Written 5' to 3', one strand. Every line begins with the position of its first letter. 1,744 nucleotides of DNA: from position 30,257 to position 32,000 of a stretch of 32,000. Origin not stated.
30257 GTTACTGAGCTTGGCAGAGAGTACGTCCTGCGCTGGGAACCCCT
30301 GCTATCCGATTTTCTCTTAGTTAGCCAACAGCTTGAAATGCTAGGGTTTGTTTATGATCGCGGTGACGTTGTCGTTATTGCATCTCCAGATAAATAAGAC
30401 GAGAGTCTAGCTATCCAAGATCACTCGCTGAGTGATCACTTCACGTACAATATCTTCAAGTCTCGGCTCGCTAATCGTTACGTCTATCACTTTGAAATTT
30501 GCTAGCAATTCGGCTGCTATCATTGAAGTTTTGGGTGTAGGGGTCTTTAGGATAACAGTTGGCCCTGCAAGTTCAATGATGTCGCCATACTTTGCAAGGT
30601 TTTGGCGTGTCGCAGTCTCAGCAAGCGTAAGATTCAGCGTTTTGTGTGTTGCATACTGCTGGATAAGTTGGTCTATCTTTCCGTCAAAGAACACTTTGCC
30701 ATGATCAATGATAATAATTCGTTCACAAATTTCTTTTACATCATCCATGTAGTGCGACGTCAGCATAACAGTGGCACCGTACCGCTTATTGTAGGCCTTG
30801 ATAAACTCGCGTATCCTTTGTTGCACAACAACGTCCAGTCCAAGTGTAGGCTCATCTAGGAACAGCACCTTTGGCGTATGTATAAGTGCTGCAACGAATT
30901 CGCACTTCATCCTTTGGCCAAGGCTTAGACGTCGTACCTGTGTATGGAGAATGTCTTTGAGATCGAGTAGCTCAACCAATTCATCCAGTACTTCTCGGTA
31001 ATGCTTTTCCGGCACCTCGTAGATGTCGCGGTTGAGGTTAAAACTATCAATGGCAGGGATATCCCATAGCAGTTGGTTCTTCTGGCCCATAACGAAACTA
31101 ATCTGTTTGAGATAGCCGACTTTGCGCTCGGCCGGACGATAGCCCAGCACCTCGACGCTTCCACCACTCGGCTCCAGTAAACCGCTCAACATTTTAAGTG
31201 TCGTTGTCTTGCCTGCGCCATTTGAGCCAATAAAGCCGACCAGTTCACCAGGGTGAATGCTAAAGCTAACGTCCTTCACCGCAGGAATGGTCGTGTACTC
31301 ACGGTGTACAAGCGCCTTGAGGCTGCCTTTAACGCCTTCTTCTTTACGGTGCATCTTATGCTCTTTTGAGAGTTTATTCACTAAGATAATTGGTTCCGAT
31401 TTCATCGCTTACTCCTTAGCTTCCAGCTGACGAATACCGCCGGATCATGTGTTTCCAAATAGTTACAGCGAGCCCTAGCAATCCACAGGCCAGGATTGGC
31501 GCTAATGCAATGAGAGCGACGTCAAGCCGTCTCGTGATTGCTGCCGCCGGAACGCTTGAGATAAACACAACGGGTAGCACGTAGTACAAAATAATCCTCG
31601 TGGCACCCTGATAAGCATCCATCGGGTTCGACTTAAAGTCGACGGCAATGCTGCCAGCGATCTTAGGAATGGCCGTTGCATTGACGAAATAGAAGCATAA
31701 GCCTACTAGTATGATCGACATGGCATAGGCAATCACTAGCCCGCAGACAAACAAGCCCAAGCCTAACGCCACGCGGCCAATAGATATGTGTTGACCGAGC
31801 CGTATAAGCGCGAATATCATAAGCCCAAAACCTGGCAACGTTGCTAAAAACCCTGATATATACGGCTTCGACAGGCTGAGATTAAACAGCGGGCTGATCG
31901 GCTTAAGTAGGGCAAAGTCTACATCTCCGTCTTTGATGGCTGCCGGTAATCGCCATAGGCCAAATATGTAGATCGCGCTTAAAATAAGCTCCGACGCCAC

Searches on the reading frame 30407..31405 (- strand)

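Call 18: search_protein_families(library=pfam, proteins=[window:30407-31405:-], max_evalue=0.0001)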
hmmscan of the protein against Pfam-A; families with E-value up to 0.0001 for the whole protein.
window:30407-31405:- (332 aa): 2 families
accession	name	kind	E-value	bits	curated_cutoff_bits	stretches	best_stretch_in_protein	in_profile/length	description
PF00005.33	ABC_tran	-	4e-26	92.7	25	1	43-187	1-136/137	ABC transporter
PF13304.12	AAA_21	-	1.1e-12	49.1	27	1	146-218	224-298/304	AAA domain, putative AbiEii toxin, Type IV TA system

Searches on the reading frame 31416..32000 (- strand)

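Call 18: search_protein_families(library=pfam, proteins=[window:31416-32000:-], max_evalue=0.0001)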
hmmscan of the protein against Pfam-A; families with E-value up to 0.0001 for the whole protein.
window:31416-32000:- (194 aa): 1 family
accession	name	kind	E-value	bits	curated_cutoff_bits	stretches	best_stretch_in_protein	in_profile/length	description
PF06182.17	ABC2_membrane_6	-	6.7e-33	114.8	22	1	11-193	46-229/229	ABC-2 family transporter protein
